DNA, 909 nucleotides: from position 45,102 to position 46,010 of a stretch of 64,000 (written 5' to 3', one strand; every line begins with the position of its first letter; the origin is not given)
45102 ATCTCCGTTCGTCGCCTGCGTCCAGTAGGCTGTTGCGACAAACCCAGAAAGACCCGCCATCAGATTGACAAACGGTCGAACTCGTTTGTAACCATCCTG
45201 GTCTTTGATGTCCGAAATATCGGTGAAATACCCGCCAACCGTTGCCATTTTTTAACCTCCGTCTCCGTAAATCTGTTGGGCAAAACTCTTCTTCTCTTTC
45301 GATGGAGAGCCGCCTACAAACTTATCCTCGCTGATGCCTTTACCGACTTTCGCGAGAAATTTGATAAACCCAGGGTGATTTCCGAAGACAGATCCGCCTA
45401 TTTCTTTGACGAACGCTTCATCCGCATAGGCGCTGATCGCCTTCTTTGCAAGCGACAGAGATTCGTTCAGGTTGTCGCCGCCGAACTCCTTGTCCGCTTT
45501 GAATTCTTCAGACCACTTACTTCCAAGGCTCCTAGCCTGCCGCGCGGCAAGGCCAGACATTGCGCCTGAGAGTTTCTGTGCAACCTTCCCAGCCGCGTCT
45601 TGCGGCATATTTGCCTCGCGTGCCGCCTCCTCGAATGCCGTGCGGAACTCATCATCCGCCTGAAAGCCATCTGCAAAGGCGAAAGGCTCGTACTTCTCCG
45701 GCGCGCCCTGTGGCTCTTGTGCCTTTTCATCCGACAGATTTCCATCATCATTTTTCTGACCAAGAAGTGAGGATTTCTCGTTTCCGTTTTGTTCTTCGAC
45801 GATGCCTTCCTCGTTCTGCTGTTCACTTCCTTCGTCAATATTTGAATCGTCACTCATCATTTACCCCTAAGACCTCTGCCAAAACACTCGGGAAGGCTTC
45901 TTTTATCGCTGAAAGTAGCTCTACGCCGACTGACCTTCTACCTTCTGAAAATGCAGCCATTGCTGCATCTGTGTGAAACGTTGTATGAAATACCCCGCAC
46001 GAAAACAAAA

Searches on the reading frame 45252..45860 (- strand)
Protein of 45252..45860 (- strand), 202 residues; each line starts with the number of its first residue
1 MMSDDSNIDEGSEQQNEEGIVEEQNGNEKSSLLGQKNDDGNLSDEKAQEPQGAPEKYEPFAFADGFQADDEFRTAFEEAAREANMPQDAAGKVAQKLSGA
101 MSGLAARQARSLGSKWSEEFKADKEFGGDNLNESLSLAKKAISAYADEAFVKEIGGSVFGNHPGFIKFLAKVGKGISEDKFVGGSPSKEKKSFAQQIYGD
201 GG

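Call 9: search_protein_families(library=phrogs, proteins=[window:45252-45860:-], max_evalue=0.01)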
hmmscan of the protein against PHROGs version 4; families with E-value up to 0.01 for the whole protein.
window:45252-45860:- (202 aa): 3 families
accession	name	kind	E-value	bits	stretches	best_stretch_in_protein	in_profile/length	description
phrog_458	-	other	5.8e-40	138.8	1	12-200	52-244/246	protease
phrog_30010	-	unknown function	3.2e-19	70.1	1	43-193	43-191/517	-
phrog_3742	-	unknown function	1.2e-15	59.2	1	46-191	99-244/287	-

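Call 10: search_protein_families(library=pfam, proteins=[window:45252-45860:-], max_evalue=0.01)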
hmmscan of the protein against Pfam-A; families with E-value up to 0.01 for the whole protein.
window:45252-45860:- (202 aa): 0 families
